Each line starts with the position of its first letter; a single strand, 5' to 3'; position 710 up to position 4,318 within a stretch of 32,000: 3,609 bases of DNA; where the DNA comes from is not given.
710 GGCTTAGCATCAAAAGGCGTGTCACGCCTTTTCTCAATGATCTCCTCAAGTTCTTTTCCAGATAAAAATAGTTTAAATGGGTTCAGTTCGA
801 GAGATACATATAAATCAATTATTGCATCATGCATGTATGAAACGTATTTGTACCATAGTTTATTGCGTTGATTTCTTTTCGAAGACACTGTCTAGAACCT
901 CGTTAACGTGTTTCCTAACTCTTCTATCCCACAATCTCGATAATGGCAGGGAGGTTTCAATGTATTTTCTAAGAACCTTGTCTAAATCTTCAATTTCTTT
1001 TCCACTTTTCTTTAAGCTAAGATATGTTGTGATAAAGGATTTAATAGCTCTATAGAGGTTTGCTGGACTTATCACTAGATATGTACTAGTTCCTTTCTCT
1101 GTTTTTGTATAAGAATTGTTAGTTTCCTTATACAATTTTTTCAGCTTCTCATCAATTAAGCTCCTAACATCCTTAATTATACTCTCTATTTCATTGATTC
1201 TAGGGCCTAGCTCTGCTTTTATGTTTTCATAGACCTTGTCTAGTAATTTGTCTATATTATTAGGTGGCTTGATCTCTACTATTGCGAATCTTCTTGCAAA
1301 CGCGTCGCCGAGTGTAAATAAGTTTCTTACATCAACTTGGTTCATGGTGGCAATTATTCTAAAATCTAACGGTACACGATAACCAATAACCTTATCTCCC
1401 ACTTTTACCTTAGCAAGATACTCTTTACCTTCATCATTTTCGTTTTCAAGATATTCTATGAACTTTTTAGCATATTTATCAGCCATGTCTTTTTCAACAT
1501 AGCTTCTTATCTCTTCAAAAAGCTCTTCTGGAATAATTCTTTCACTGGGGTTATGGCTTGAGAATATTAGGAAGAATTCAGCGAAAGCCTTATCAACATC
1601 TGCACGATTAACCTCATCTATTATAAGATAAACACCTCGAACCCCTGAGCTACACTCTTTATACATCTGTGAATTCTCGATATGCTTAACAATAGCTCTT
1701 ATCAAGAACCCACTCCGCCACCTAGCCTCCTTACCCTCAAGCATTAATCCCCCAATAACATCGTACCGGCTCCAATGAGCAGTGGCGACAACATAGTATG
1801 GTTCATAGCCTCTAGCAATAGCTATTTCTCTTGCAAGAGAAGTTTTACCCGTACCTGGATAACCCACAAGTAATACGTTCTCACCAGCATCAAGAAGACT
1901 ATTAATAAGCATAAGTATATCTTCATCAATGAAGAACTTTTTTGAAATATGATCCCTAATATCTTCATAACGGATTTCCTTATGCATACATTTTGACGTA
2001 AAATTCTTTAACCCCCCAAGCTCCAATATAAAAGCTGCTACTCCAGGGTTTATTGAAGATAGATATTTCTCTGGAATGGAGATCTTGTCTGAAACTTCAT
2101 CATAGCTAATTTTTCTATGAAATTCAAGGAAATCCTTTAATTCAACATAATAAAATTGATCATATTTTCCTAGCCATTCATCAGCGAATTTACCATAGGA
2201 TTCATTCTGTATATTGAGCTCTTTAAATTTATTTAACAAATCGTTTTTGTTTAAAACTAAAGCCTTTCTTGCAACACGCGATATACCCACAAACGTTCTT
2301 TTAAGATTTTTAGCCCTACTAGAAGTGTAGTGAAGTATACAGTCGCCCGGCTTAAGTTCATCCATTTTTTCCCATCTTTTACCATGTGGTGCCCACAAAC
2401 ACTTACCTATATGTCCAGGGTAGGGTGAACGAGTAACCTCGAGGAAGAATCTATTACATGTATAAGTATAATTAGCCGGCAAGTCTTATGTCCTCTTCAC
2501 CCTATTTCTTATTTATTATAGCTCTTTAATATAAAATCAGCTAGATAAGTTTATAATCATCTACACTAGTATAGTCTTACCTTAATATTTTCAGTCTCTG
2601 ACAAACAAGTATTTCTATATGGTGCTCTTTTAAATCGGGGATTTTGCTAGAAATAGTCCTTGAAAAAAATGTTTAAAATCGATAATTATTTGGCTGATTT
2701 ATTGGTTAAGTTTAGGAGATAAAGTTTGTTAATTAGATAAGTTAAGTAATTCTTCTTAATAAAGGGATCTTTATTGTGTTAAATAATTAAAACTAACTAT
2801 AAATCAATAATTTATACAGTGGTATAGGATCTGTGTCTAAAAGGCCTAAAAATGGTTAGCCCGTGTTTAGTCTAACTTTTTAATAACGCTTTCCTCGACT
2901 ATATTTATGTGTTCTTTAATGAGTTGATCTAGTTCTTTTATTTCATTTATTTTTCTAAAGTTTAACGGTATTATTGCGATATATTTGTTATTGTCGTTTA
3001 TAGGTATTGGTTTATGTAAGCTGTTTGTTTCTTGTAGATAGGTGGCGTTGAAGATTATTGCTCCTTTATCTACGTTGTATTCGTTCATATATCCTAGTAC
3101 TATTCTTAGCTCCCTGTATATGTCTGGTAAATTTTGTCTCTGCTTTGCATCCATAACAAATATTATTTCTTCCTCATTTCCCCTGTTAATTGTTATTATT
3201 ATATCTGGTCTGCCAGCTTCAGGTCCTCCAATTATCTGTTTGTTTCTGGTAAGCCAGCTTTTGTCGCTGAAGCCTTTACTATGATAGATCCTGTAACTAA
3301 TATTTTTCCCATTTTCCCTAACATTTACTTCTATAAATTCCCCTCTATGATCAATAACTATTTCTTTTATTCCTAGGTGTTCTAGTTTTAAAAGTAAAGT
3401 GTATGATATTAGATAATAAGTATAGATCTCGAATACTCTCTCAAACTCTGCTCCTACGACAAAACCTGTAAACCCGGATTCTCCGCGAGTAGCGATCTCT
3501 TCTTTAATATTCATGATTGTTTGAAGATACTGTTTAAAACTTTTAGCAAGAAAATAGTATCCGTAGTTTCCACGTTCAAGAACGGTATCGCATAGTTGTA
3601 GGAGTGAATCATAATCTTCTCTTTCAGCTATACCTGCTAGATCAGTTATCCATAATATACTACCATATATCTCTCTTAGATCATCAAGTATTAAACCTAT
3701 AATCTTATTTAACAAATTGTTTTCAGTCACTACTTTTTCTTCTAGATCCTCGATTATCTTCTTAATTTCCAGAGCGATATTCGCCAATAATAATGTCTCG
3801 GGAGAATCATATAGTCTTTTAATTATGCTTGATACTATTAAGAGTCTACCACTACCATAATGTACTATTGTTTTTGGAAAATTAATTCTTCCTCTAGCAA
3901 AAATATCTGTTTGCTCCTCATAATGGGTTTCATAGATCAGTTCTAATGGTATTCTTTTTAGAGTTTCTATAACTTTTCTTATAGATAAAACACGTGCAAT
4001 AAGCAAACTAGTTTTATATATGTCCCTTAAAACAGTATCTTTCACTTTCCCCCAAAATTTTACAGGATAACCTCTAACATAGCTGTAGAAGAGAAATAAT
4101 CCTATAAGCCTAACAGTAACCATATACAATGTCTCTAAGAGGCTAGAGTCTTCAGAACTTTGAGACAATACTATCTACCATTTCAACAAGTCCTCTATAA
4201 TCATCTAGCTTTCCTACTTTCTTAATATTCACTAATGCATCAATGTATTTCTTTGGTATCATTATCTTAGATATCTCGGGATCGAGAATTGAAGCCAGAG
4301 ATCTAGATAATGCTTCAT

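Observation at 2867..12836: Five-gene operon fusing a DUF1156 methylase / DUF499 ATPase module to a McrBC-like NTPase-nuclease module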

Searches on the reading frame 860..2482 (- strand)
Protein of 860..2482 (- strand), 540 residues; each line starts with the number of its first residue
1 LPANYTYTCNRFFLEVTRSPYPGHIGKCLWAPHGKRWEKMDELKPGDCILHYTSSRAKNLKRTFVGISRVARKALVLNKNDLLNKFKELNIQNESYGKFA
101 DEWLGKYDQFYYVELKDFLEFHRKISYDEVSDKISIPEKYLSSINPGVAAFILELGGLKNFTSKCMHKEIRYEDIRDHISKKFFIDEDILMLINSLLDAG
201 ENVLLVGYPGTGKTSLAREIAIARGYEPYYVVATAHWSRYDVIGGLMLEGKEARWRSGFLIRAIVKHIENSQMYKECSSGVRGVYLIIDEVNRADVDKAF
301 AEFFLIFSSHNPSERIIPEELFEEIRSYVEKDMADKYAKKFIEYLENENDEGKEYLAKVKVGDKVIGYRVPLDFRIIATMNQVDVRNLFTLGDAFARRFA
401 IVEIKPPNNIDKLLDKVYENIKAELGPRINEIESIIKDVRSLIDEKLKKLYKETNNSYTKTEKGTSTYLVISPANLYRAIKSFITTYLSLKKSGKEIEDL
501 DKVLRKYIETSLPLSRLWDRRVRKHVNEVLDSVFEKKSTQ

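Call 3: search_protein_families(library=pfam, proteins=[window:860-2482:-], max_evalue=0.01)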
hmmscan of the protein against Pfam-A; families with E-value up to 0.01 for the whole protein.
window:860-2482:- (540 aa): 12 families
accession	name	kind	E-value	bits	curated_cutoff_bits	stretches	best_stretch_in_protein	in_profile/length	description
PF07728.20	AAA_5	-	4.7e-17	62.7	22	1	202-399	1-139/139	AAA domain (dynein-related subfamily)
PF13191.12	AAA_16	-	6.5e-06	27.2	32.6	1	199-296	23-146/167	AAA ATPase domain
PF07726.17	AAA_3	-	3.2e-05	24.3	27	0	203-267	2-68/131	ATPase family associated with various cellular activities (AAA)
PF20030.5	bpMoxR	-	0.00014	21.4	27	1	174-223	5-54/205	MoxR domain in the MoxR-vWA-beta-propeller ternary systems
PF00004.35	AAA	-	0.00018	22.4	21.2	1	203-232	1-30/131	ATPase family associated with various cellular activities (AAA)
PF01878.24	EVE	-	0.00032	21.1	23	1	29-76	24-70/145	EVE domain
PF01695.23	IstB_IS21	-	0.00033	20.7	24.1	1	195-233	87-128/238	IstB-like ATP binding protein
PF13481.12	AAA_25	-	0.0014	18.7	27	1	192-222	25-55/195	AAA domain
PF20720.3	nSTAND3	-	0.0014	18.7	27.2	1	194-231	11-51/155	Novel STAND NTPase 3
PF12775.13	AAA_7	-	0.0015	18.6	25.8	1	191-221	24-53/181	P-loop containing dynein motor region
PF13238.12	AAA_18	-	0.0018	19.2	29.4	1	203-239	1-35/128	AAA domain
PF13401.12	AAA_22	-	0.0027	18.5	27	0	202-306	7-107/130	AAA domain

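Call 4: search_protein_families(library=padloc, proteins=[window:860-2482:-], max_evalue=0.01)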
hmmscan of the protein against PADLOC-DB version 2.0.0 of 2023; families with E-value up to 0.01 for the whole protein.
window:860-2482:- (540 aa): 8 families
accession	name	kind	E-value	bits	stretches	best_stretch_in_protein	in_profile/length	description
PDLC04140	mad8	-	2.1e-06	25.5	1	198-222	25-49/314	mads_8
PDLC02196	IetA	-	3.7e-05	21.3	1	192-222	114-144/374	-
PDLC05079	PDC-S73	-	6.2e-05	20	1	181-231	173-225/752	-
PDLC04232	IetA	-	0.00011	19.7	1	194-224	110-140/330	-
PDLC00915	TRIP13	-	0.0004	17.9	1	203-221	66-84/302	TRIP13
PDLC03920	MkoA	-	0.00044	16.6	1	174-220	608-651/1112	-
PDLC02195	IetA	-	0.001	16.4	1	192-222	129-159/395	-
PDLC04231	IetA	-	0.0031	15.3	1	201-259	118-169/262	-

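Call 6: search_protein_families(library=ncbifam, proteins=[window:860-2482:-], max_evalue=0.01)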
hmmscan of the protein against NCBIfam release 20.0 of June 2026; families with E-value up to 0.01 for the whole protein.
window:860-2482:- (540 aa): 6 families
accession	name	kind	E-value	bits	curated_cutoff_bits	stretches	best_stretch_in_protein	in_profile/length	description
NF008457.0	PRK11331.1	equivalog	5.3e-08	32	637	1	181-310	175-300/459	5-methylcytosine-specific restriction enzyme subunit McrB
TIGR02640.1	gas_vesic_GvpN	equivalog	3.3e-06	26.8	266.8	1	192-293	13-116/262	gas vesicle protein GvpN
NF003229.0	PRK04195.1-5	equivalog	0.0006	18.6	280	0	202-227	46-71/413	replication factor C large subunit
NF038214.1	IS21_help_AAA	equivalog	0.00078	19.2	200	1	197-231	87-124/232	IS21-like element helper ATPase IstB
TIGR01241.2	FtsH_fam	equivalog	0.0036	16.1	600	1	203-222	198-217/598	ATP-dependent zinc metalloprotease FtsH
NF003084.0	PRK04012.1-3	subfamily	0.0098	15.7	91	0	147-194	23-70/104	translation initiation factor IF-1A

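Call 87: search_solved_structures(query=window:860-2482:-, max_evalue=0.01)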
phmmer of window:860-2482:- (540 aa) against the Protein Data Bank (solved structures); distinct sequences matched with E-value up to 0.01: 9.
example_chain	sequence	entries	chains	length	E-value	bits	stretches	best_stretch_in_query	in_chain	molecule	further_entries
6ut3_A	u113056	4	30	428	2e-07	33.5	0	365-431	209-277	GTPase subunit of restriction endonuclease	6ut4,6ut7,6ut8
6hz4_A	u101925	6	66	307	1.3e-06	30.8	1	182-309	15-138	5-methylcytosine-specific restriction enzyme B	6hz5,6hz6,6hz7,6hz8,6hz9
6ut5_A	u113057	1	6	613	1.5e-06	30.6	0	367-431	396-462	GTPase subunit of restriction endonuclease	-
6ut6_A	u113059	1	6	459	4.6e-06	29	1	182-310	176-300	5-methylcytosine-specific restriction enzyme B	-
7vsr_A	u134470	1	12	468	5e-06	28.9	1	182-309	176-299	5-methylcytosine-specific restriction enzyme B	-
5bq5_A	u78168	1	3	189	9.4e-05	24.7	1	191-236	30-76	Insertion sequence IS5376 putative ATP-binding protein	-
8q3w_A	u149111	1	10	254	0.00015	24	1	191-236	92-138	Insertion sequence IS5376 putative ATP-binding protein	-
8q4d_E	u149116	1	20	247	0.00015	24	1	191-236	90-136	Insertion sequence IS5376 putative ATP-binding protein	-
9qh4_A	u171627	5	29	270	0.00096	21.4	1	202-321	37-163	Protein NorQ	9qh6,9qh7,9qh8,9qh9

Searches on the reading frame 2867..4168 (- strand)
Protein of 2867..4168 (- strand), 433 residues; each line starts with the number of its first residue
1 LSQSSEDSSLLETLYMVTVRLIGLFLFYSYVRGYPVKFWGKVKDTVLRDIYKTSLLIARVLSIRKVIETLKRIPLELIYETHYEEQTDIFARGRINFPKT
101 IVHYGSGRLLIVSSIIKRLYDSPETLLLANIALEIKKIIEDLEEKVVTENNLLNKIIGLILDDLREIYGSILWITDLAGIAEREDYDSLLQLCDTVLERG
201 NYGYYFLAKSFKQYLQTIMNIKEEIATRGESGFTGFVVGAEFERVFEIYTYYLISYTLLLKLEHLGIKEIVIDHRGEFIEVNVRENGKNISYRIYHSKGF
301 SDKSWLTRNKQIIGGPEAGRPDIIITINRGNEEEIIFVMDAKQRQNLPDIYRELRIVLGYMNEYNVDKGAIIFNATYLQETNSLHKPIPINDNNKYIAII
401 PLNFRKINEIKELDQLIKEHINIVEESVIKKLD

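Call 3: search_protein_families(library=pfam, proteins=[window:2867-4168:-], max_evalue=0.01)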
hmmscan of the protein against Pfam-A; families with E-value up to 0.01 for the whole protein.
window:2867-4168:- (433 aa): 0 families

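Call 4: search_protein_families(library=padloc, proteins=[window:2867-4168:-], max_evalue=0.01)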
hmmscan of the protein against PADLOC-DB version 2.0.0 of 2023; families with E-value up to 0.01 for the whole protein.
window:2867-4168:- (433 aa): 0 families

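Call 6: search_protein_families(library=ncbifam, proteins=[window:2867-4168:-], max_evalue=0.01)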
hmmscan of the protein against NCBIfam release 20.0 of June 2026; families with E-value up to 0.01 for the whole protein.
window:2867-4168:- (433 aa): 0 families

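Call 51: search_solved_structures(query=A4, max_evalue=10, show_alignments=2)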
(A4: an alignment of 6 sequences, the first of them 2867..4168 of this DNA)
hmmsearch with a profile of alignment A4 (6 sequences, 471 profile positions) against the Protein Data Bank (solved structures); distinct sequences matched with E-value up to 10: 0.

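Call 76: predict_structure(alignment_id=A5)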
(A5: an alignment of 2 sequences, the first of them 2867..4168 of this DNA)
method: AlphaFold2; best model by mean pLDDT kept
length: 433 residues; sequences in the alignment: 2
mean_pLDDT: 41.8   pTM: 0.35
mean pLDDT of the five models: 41.8, 39.2, 36.4, 34.4, 32.0
residues with pLDDT >= 90: 0; 70-90: 4; 50-70: 130; < 50: 299
segments of 3 or more residues with pLDDT < 50: 1-4, 29-43, 69-125, 170-279, 283-285, 297-304, 310-318, 346-433
pLDDT, mean of each block of 10 residues (from residue 1): 48 63 55 36 51 60 53 37 24 26 27 31 48 63 63 61 57 40 31 28 26 41 41 34 36 34 39 40 51 51 48 45 56 56 47 29 27 32 35 34 29 35 32 29
secondary structure, 60 per line:
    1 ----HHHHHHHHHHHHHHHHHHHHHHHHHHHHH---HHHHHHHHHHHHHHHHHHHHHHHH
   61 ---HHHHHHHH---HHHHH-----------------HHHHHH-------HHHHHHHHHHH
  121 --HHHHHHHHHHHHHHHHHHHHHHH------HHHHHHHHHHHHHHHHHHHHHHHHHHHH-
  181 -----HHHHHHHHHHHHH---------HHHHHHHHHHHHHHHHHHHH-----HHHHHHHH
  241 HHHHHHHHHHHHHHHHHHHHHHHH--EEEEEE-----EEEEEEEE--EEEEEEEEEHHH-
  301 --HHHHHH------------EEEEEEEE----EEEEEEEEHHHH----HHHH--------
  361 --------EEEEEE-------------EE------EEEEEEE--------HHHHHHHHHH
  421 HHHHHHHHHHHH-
elements in order: H5-33 H37-60 H64-71 H75-79 H97-102 H110-120 H123-145 H152-179 H186-198 H208-227 H233-264 E267-272 E278-285 E288-296 H303-308 E321-328 E333-340 H341-344 H349-352 E369-374 E396-402 H411-432
